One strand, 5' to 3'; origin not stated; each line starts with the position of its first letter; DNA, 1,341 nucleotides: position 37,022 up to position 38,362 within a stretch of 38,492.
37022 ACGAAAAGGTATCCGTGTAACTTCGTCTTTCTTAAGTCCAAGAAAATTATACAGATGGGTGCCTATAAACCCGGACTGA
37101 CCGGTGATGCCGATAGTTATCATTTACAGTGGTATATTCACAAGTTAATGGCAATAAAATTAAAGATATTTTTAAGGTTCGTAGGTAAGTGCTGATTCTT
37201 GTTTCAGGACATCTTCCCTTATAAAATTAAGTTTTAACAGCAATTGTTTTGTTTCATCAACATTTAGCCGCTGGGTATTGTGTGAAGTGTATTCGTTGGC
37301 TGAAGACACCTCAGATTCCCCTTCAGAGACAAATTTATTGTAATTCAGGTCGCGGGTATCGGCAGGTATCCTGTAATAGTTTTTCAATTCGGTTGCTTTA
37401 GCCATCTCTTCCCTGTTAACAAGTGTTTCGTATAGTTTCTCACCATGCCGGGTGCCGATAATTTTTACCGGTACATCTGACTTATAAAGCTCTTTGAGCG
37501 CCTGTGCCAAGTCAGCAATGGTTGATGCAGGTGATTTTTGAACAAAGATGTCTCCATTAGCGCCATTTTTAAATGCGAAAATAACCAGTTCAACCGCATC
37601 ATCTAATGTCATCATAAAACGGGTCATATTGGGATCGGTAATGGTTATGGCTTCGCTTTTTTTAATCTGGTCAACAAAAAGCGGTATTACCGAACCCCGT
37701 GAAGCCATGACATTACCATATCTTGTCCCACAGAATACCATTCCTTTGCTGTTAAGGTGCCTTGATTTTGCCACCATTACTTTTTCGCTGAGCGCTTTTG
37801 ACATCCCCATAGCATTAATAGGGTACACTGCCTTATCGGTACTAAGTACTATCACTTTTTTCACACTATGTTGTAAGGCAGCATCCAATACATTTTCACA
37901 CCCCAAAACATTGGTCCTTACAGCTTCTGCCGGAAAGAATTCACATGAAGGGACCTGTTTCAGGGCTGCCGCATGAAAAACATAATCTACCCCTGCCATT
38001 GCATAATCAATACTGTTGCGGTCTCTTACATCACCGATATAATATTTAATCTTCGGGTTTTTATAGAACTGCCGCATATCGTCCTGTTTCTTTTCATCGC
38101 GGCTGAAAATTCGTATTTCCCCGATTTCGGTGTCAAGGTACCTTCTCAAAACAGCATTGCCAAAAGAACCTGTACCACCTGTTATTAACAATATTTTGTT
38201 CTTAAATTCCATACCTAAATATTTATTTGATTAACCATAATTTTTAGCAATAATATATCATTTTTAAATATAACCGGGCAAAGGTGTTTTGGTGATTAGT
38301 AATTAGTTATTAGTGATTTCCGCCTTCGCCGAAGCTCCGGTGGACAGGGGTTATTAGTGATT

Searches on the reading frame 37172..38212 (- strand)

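Call 94: search_protein_families(library=pfam, proteins=[window:37172-38212:-], max_evalue=0.00001)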
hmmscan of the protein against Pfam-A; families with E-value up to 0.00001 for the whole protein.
window:37172-38212:- (346 aa): 9 families
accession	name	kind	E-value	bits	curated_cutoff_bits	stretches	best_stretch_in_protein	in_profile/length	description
PF02719.21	Polysacc_synt_2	-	5.3e-106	354.5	20.2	1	8-282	1-291/293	Polysaccharide biosynthesis protein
PF01370.27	Epimerase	-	2.9e-23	83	20.9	1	9-223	2-237/240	NAD dependent epimerase/dehydratase family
PF08485.16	Polysacc_syn_2C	-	1.1e-22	79.9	25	1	285-332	1-48/48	Polysaccharide biosynthesis protein C-terminal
PF01073.25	3Beta_HSD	-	1.8e-18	67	22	1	9-131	1-122/280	3-beta hydroxysteroid dehydrogenase/isomerase family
PF16363.11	GDP_Man_Dehyd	-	1.1e-14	55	27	1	9-238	1-261/332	GDP-mannose 4,6 dehydratase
PF13460.12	NAD_binding_10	-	1.7e-12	48.1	27.2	1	12-129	1-102/184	NAD(P)H-binding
PF05368.20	NmrA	-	9.9e-10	38.9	27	1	5-216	2-205/298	NmrA-like family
PF07993.18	NAD_binding_4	-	1.3e-07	31.5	20.1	1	10-139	1-150/258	Male sterility protein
PF04321.23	RmlD_sub_bind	-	1.5e-06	27.9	27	1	8-127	3-103/287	RmlD substrate binding domain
